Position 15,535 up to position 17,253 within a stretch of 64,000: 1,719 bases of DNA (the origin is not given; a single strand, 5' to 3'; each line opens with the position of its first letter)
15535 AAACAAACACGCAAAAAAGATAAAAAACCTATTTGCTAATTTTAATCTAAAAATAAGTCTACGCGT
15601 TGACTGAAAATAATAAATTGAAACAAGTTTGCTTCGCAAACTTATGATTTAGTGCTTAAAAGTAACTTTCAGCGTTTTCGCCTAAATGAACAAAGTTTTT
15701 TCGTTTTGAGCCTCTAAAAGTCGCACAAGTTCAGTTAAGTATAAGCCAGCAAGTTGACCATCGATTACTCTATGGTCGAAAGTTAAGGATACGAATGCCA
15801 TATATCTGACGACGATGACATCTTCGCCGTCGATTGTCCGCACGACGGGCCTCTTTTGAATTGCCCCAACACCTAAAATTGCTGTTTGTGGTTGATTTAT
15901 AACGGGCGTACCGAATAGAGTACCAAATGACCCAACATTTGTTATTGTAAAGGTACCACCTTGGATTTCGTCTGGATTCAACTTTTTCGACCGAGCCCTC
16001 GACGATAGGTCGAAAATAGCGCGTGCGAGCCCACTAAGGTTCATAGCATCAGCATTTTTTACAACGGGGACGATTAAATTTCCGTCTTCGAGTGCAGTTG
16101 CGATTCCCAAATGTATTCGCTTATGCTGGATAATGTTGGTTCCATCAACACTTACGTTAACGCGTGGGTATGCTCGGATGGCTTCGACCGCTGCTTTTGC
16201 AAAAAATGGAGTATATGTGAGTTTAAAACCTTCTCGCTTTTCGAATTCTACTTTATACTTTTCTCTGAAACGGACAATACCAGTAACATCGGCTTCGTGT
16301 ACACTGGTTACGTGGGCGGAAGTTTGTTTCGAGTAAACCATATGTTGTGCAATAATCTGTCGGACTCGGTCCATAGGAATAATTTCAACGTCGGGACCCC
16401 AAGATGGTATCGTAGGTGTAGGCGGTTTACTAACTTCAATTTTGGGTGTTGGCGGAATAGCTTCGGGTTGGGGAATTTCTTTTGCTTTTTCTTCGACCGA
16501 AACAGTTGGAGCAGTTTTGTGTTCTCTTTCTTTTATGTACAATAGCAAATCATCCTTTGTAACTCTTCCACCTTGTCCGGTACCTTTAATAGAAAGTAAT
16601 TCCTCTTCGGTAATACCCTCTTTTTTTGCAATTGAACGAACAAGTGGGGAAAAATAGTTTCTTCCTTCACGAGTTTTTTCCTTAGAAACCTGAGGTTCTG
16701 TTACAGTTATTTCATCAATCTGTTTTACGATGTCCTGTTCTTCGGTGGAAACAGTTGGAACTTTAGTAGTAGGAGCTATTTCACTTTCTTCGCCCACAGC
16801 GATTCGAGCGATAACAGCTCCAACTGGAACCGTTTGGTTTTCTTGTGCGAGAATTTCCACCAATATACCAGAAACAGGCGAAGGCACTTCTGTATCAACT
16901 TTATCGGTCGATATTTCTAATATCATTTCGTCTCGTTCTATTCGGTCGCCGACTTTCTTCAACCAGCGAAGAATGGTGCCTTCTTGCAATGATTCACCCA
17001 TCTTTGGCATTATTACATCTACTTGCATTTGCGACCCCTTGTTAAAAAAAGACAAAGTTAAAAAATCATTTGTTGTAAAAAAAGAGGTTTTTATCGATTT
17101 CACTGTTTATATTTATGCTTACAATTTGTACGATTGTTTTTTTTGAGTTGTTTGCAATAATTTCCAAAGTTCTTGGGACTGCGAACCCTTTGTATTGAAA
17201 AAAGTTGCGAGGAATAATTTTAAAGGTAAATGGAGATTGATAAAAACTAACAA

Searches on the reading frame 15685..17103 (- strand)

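Call 36: search_protein_families(library=pfam, proteins=[window:15685-17103:-], max_evalue=0.0001)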
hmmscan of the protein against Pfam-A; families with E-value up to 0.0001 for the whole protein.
window:15685-17103:- (473 aa): 3 families
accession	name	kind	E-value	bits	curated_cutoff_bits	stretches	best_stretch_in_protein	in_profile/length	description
PF00198.28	2-oxoacid_dh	-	1.1e-78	264.3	23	1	238-467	3-228/232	2-oxoacid dehydrogenases acyltransferase (catalytic domain)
PF00364.28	Biotin_lipoyl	-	1.9e-20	72.9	22.1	1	29-101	2-73/73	Biotin-requiring enzyme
PF02817.22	E3_binding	-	1.4e-09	38.4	23.7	1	152-187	4-36/36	e3 binding domain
